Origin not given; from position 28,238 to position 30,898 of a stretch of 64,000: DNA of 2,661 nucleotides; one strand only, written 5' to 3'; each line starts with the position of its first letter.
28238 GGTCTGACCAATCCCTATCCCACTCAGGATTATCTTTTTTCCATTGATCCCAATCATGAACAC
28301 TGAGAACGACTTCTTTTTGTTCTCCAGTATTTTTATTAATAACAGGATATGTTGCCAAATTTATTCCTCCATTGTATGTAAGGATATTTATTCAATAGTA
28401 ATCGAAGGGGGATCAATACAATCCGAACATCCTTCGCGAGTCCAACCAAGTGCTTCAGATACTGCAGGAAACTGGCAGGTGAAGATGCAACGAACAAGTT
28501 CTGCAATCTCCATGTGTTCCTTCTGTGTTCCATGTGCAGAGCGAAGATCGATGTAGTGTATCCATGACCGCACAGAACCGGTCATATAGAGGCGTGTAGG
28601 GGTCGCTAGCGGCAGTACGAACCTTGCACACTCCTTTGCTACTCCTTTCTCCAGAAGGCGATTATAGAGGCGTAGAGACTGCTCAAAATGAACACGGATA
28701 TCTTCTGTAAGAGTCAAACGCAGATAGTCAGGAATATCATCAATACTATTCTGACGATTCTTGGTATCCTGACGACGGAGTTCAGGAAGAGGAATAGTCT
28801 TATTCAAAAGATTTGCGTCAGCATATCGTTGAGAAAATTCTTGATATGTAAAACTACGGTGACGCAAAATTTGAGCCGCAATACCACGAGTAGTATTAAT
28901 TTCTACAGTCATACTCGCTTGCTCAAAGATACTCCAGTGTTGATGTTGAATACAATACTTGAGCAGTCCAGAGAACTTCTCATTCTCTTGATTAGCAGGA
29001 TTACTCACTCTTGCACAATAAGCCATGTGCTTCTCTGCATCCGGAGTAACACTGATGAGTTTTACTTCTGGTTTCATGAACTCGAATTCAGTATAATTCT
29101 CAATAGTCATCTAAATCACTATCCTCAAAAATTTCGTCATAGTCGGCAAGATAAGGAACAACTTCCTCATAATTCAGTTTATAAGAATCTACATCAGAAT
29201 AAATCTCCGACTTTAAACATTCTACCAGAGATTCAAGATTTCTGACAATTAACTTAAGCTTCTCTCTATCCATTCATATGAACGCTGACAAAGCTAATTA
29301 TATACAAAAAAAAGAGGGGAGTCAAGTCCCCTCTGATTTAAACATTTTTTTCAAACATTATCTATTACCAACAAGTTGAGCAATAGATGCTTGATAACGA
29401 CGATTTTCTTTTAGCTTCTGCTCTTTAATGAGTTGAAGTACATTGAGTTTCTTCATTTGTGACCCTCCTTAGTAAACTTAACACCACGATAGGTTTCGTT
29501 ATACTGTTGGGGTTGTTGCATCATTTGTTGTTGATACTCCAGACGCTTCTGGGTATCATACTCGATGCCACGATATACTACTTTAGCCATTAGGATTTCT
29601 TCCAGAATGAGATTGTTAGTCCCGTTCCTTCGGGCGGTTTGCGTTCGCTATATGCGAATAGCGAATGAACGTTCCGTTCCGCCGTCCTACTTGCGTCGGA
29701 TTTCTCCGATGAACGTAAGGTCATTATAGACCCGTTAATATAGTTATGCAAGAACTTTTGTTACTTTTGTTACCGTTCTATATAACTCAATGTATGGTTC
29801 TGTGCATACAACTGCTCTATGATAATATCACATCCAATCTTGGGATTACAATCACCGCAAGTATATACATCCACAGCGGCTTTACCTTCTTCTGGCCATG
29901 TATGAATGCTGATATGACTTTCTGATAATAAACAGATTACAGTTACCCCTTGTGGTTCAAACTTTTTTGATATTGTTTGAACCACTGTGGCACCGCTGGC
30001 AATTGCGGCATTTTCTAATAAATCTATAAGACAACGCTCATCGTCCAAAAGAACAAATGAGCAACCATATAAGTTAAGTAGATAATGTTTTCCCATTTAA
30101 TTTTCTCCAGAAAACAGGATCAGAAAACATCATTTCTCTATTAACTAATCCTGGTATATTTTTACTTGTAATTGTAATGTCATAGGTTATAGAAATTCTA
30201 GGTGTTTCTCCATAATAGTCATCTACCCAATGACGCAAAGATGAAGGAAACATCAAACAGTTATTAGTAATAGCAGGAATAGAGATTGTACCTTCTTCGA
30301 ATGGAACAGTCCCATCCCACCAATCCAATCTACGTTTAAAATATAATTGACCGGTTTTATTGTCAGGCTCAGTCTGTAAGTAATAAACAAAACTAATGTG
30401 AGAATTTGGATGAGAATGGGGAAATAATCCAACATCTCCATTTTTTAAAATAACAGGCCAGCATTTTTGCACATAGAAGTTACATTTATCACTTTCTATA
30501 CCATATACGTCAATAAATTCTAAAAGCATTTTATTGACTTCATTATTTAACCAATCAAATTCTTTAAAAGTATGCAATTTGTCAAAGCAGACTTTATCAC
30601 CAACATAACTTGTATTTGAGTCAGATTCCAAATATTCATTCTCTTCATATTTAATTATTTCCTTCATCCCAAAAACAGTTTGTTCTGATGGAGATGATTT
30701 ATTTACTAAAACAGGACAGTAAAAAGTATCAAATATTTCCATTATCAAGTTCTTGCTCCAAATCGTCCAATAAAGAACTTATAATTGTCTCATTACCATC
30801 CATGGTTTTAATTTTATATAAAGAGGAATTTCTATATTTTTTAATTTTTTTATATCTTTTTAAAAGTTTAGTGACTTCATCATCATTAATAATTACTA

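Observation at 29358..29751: Phage nitrogen-sensing module: promoter, tandem glutamine riboswitch, DUF4278 protein and 32-aa basic peptide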

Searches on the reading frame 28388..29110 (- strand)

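Call 6: search_protein_families(library=pfam, proteins=[window:28388-29110:-], max_evalue=1)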
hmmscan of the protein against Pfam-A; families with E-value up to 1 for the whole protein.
window:28388-29110:- (240 aa): 2 families
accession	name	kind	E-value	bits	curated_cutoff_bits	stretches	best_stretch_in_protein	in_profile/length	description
PF02511.20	Thy1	-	3.8e-47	161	24.8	1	17-215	1-190/191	Thymidylate synthase complementing protein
PF18697.7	MLVIN_C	-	0.075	13.2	29.2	1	163-192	26-54/56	Murine leukemia virus (MLV) integrase (IN) C-terminal domain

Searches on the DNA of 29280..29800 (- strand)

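Call 7: search_dna_similar(query=window:29280-29800:-, collection=phages, mode=distant, max_rows=60)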
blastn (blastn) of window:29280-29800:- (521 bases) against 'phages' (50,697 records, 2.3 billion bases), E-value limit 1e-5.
Records with a match: 17; places in all: 17; records where one place covers at least 80% of the query: 0.
Best place of each record, by identity: 80-90% 2; 60-80% 15.
By first word of the organism name: Synechococcus 17.
By host as written in the record: Synechococcus sp. MW02 6; Synechococcus sp. 3; Synechococcus sp. SynWH7803 2; Synechococcus sp. WH 7803 2; Synechococcus sp. KCZYC6 2; - 1; Synechococcus sp. CB0101 1.
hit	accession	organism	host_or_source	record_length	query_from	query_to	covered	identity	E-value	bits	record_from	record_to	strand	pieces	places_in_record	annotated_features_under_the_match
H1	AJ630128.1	Synechococcus phage S-PM2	Synechococcus sp. SynWH7803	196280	28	233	40%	76.3%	7e-31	140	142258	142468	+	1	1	Hypothetical-Protein | belonging to T4-LIKE GC: 872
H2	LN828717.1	Synechococcus phage S-PM2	-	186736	28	233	40%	76.3%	7e-31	140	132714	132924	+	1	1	hypothetical protein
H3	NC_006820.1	Synechococcus phage S-PM2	Synechococcus sp. SynWH7803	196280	28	233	40%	76.3%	7e-31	140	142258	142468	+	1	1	Hypothetical-Protein | belonging to T4-LIKE GC: 872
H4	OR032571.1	Synechococcus phage DSL-LC02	Synechococcus sp.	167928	201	352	29%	85.5%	1e-41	176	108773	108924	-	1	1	hypothetical protein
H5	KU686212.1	Synechococcus phage S-CAM7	Synechococcus sp.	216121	104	248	28%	73.2%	2e-6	59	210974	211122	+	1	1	hypothetical protein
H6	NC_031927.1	Synechococcus phage S-CAM7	Synechococcus sp.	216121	104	248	28%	73.2%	2e-6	59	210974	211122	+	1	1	hypothetical protein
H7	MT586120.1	Synechococcus phage S-CAM7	Synechococcus sp. WH 7803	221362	104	248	28%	73.1%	6e-7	61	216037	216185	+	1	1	hypothetical protein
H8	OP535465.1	Synechococcus phage S-CREM1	Synechococcus sp. CB0101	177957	84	178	18%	81.8%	3e-16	92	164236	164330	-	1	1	riboswitch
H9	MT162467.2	Synechococcus phage S-H34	Synechococcus sp. MW02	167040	104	197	18%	79.8%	2e-13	83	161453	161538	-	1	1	none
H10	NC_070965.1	Synechococcus phage S-H34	Synechococcus sp. MW02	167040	104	197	18%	79.8%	2e-13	83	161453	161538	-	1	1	none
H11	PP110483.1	Synechococcus phage MA10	Synechococcus sp. MW02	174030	104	197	18%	78.7%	2e-12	79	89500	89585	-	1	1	none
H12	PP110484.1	Synechococcus phage MA01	Synechococcus sp. MW02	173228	104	197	18%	78.7%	2e-12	79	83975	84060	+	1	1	none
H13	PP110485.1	Synechococcus phage ME01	Synechococcus sp. MW02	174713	104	197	18%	78.7%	2e-12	79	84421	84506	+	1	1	none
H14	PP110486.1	Synechococcus phage MC09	Synechococcus sp. MW02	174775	104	197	18%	78.7%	2e-12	79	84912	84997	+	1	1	none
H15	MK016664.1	Synechococcus phage S-B68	Synechococcus sp. WH 7803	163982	104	193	17%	79.4%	1e-8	67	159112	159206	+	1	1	hypothetical protein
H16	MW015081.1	Synechococcus phage S-SRM01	Synechococcus sp. KCZYC6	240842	268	349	16%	79.3%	3e-10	73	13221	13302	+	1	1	hypothetical protein (x2)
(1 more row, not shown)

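Call 10: get_annotated_region(hit=H1, flank=1500)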
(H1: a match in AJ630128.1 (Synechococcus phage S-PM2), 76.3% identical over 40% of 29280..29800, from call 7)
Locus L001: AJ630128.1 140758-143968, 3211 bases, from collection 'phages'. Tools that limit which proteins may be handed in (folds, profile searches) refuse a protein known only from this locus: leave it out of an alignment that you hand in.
description: Bacteriophage S-PM2 complete genome.
organism: Synechococcus phage S-PM2 (NCBI taxid 238854)
taxonomy: Viruses; Duplodnaviria; Heunggongvirae; Uroviricota; Caudoviricetes; Kyanoviridae; Nodensvirus; Nodensvirus spm2
host: Synechococcus sp. SynWH7803; source: sea water; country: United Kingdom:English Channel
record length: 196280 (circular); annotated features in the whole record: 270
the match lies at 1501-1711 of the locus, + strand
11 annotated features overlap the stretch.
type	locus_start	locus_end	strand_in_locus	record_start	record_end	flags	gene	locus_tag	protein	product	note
CDS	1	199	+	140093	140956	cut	-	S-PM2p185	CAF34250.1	rnh RNaseH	T4-LIKE GC: 870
CDS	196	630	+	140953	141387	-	-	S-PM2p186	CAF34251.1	Hypothetical-Protein | belonging to T4-LIKE GC: 313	T4-LIKE GC: 313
CDS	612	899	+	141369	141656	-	-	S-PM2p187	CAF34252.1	Hypothetical-Protein | belonging to T4-LIKE GC: 314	T4-LIKE GC: 314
CDS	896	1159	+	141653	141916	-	-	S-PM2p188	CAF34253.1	Hypothetical-Protein | belonging to T4-LIKE GC: 871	T4-LIKE GC: 871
CDS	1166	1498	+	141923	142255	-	SpeD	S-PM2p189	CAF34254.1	SpeD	T4-LIKE GC: 411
CDS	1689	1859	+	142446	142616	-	-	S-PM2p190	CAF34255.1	Hypothetical-Protein | belonging to T4-LIKE GC: 872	T4-LIKE GC: 872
CDS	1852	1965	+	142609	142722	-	-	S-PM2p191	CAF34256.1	Hypothetical-Protein | belonging to T4-LIKE GC: 873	T4-LIKE GC: 873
CDS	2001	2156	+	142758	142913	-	-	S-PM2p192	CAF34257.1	Hypothetical-Protein | belonging to T4-LIKE GC: 874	T4-LIKE GC: 874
CDS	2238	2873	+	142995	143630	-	Td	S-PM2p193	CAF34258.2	Td thymidylate synthetase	T4-LIKE GC: 318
CDS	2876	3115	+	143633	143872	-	-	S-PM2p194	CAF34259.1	Hypothetical-Protein | belonging to T4-LIKE GC: 321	T4-LIKE GC: 321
CDS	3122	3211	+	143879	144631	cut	PhoH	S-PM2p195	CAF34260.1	P-Starvation inducible protein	T4-LIKE GC: 322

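Call 11: get_annotated_region(hit=H8, flank=1500)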
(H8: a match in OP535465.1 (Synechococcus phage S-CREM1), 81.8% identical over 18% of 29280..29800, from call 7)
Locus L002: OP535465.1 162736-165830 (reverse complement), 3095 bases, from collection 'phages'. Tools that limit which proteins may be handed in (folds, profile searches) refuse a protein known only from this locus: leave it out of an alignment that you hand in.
description: Synechococcus phage S-CREM1, complete genome.
organism: Synechococcus phage S-CREM1 (NCBI taxid 2982919)
taxonomy: Viruses; Duplodnaviria; Heunggongvirae; Uroviricota; Caudoviricetes; Kyanoviridae
host: Synechococcus sp. CB0101; source: -; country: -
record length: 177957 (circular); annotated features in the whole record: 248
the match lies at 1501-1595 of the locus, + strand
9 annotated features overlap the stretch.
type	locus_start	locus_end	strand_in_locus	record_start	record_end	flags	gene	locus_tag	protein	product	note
CDS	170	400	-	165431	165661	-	-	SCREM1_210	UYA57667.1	transcriptional repressor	Arc transcriptional repressor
CDS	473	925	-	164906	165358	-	-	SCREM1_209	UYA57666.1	heat shock protein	heat shock protein; molecular chaperone IbpA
CDS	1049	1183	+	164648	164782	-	-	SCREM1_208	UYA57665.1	hypothetical protein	-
CDS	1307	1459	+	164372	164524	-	-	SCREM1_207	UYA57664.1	hypothetical protein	-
regulatory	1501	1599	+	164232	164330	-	-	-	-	riboswitch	glnA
CDS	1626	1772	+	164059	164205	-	-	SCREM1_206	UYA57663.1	hypothetical protein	-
CDS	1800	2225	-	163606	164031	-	-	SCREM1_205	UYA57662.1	translation repressor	-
CDS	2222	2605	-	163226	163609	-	-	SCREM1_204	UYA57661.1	clamp loader small subunit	-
CDS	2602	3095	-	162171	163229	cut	-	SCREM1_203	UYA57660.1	iron-binding protein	-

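Call 19: get_annotated_region(hit=H4, flank=1200)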
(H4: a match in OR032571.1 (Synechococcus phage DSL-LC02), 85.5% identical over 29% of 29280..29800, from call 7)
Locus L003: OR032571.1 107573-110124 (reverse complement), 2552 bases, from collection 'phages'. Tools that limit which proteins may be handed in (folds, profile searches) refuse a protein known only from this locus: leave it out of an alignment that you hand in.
description: Synechococcus phage DSL-LC02, complete genome.
organism: Synechococcus phage DSL-LC02 (NCBI taxid 3058947)
taxonomy: Viruses; Duplodnaviria; Heunggongvirae; Uroviricota; Caudoviricetes; Kyanoviridae
host: Synechococcus sp.; source: water sample of Dishui Lake; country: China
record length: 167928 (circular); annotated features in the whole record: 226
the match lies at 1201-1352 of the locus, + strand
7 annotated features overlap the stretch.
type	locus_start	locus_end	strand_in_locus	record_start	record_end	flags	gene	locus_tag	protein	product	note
CDS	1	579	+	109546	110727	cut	-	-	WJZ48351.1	ribonucleotide-diphosphate reductase subunit beta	-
CDS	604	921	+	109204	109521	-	-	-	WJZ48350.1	hypothetical protein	-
CDS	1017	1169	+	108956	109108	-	-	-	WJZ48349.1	hypothetical protein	-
CDS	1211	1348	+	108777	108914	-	-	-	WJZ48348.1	hypothetical protein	-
CDS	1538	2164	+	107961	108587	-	-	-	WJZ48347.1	hypothetical protein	-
CDS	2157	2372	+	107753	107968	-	-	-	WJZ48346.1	hypothetical protein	-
CDS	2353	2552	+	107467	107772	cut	-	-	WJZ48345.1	RusA-like Holliday junction resolvase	-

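Call 20: get_annotated_region(hit=H5, flank=1200)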
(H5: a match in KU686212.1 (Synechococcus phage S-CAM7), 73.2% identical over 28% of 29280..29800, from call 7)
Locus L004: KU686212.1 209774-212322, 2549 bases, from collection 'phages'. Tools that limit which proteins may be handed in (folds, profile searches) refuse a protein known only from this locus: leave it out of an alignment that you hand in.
description: Synechococcus phage S-CAM7 isolate 0910CC49, complete genome.
organism: Synechococcus phage S-CAM7 (NCBI taxid 1883368)
taxonomy: Viruses; Duplodnaviria; Heunggongvirae; Uroviricota; Caudoviricetes; Kyanoviridae; Mazuvirus; Mazuvirus scam7
host: Synechococcus sp.; source: -; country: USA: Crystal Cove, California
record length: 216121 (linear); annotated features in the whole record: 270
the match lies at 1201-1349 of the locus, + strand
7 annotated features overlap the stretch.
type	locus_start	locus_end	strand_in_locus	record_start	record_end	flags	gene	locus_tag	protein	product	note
CDS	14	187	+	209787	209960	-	-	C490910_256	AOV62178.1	glutaredoxin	-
CDS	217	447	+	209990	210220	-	-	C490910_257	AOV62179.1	hypothetical protein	-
CDS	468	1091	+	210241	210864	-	-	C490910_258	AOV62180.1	hypothetical protein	-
CDS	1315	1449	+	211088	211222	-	-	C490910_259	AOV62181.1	hypothetical protein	-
CDS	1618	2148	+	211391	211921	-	-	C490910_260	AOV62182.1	hypothetical protein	-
CDS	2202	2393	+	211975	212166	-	-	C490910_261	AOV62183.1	hypothetical protein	-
CDS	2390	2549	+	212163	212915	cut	-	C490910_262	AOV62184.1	thymidylate synthase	Thymidylate synthase thyX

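Call 21: get_annotated_region(hit=H9, flank=1200)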
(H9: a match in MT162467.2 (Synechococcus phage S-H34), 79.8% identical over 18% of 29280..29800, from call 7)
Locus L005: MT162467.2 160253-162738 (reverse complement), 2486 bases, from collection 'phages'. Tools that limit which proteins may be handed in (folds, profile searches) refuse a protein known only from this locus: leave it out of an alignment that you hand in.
description: Synechococcus phage S-H34, complete genome.
organism: Synechococcus phage S-H34 (NCBI taxid 2718942)
taxonomy: Viruses; Duplodnaviria; Heunggongvirae; Uroviricota; Caudoviricetes; Kyanoviridae; Makaravirus; Makaravirus thirtyfour
host: Synechococcus sp. MW02; source: -; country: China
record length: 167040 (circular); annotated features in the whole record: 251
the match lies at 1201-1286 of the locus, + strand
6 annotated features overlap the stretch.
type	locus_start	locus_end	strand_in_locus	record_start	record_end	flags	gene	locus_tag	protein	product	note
CDS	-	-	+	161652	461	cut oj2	-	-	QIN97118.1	hypothetical protein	-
CDS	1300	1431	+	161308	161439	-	-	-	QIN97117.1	hypothetical protein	-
CDS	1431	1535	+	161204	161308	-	-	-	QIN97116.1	hypothetical protein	-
CDS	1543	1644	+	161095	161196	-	-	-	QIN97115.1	hypothetical protein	-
CDS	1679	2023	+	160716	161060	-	-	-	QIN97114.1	hypothetical protein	-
CDS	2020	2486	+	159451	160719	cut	-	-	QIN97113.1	endolysin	-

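Call 22: get_annotated_region(hit=H15, flank=1200)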
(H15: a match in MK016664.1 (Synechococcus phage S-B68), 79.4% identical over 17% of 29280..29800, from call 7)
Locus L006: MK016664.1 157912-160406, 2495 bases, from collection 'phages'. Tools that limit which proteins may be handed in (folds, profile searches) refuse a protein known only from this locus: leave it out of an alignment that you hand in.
description: Synechococcus phage S-B68, complete genome.
organism: Synechococcus phage S-B68 (NCBI taxid 2545437)
taxonomy: Viruses; Duplodnaviria; Heunggongvirae; Uroviricota; Caudoviricetes; Kyanoviridae
host: Synechococcus sp. WH 7803; source: -; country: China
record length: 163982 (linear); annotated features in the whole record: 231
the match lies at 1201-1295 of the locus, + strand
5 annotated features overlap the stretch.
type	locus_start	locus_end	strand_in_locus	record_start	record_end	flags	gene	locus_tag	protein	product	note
CDS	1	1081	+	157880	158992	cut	-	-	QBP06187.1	ribonucleotide reductase of class Ia (aerobic), beta subunit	-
CDS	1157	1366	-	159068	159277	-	-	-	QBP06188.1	hypothetical protein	-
CDS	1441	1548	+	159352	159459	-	-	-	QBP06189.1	hypothetical protein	-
CDS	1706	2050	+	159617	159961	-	-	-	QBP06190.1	hypothetical protein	Hypothetical-Protein | belonging to T4-LIKE GC: 846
CDS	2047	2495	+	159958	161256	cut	-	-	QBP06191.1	endolysin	-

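Call 23: get_annotated_region(hit=H16, flank=1200)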
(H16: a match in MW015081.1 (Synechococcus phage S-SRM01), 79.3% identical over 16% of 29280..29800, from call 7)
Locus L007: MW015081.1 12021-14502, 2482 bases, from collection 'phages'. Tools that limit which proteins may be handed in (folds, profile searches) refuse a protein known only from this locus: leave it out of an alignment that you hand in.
description: Synechococcus phage S-SRM01, complete genome.
organism: Synechococcus phage S-SRM01 (NCBI taxid 2781608)
taxonomy: Viruses; Duplodnaviria; Heunggongvirae; Uroviricota; Caudoviricetes; Kyanoviridae; Serangoonvirus; Serangoonvirus essarone
host: Synechococcus sp. KCZYC6; source: Serangoon Reservoir; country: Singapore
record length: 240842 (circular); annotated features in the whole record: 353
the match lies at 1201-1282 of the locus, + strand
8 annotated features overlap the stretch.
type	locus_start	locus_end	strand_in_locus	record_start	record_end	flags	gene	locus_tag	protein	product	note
CDS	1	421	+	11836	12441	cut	-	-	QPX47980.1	hypothetical protein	-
CDS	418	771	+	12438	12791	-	-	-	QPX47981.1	hypothetical protein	-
CDS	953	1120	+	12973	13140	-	-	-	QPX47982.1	hypothetical protein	-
CDS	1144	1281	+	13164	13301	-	-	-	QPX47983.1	hypothetical protein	-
CDS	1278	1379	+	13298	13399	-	-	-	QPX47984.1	hypothetical protein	-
CDS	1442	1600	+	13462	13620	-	-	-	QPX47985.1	hypothetical protein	-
CDS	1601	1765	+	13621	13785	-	-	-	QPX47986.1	hypothetical protein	-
CDS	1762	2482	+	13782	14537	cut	-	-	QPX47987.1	thymidylate synthase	-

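Call 24: get_annotated_region(hit=H11, flank=1200)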
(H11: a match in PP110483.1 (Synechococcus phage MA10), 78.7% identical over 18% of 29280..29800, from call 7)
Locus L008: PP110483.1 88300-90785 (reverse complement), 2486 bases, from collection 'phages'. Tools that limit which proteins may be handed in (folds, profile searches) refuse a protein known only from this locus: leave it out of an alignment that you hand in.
description: Synechococcus phage MA10, complete genome.
organism: Synechococcus phage MA10 (NCBI taxid 3117465)
taxonomy: Viruses; Duplodnaviria; Heunggongvirae; Uroviricota; Caudoviricetes; Kyanoviridae; Makaravirus
host: Synechococcus sp. MW02; source: coastal; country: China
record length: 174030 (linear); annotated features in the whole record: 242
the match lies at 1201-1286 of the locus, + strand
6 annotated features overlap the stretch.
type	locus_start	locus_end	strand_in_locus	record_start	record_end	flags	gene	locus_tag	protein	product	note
CDS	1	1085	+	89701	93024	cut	-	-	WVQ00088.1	hypothetical protein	GOVbin4342_40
CDS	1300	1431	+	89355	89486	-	-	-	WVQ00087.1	hypothetical protein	-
CDS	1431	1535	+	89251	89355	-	-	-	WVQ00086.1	hypothetical protein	-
CDS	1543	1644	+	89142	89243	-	-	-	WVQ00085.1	hypothetical protein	-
CDS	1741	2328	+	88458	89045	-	-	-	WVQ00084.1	homing endonuclease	-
CDS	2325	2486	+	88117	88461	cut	-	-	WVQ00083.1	hypothetical protein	-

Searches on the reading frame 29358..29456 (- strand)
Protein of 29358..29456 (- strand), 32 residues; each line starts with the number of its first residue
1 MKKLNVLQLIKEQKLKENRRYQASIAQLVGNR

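Call 6: search_protein_families(library=pfam, proteins=[window:29358-29456:-], max_evalue=1)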
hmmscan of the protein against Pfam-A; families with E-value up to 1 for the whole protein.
window:29358-29456:- (32 aa): 0 families

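Call 36: search_protein_families(library=pfam, proteins=[window:29358-29456:-], max_evalue=10)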
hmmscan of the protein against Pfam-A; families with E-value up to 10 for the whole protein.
window:29358-29456:- (32 aa): 0 families

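Call 37: search_solved_structures(query=window:29358-29456:-, max_evalue=10)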
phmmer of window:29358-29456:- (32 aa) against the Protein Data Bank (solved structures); distinct sequences matched with E-value up to 10: 0.

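Call 40: search_protein_families(library=ncbifam, proteins=[window:29358-29456:-], max_evalue=10)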
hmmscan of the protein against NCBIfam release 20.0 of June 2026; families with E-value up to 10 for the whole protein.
window:29358-29456:- (32 aa): 1 family
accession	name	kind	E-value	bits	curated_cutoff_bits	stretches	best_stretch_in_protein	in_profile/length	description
NF045910.1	Sul7s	equivalog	0.089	12.8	100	1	6-22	38-54/56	winged-helix single-stranded DNA-binding protein Sul7s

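Call 41: search_protein_families(library=phrogs, proteins=[window:29358-29456:-], max_evalue=1)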
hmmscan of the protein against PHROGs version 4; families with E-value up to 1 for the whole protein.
window:29358-29456:- (32 aa): 0 families

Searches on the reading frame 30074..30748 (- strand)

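Call 6: search_protein_families(library=pfam, proteins=[window:30074-30748:-], max_evalue=1)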
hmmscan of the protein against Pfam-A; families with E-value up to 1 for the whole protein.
window:30074-30748:- (224 aa): 2 families
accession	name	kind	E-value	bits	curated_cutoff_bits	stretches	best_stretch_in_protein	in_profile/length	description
PF13759.12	2OG-FeII_Oxy_5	-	8.8e-13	49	27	1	95-190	1-101/101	Putative 2OG-Fe(II) oxygenase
PF13640.12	2OG-FeII_Oxy_3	-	4.8e-05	24.7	27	1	113-188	25-94/98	2OG-Fe(II) oxygenase superfamily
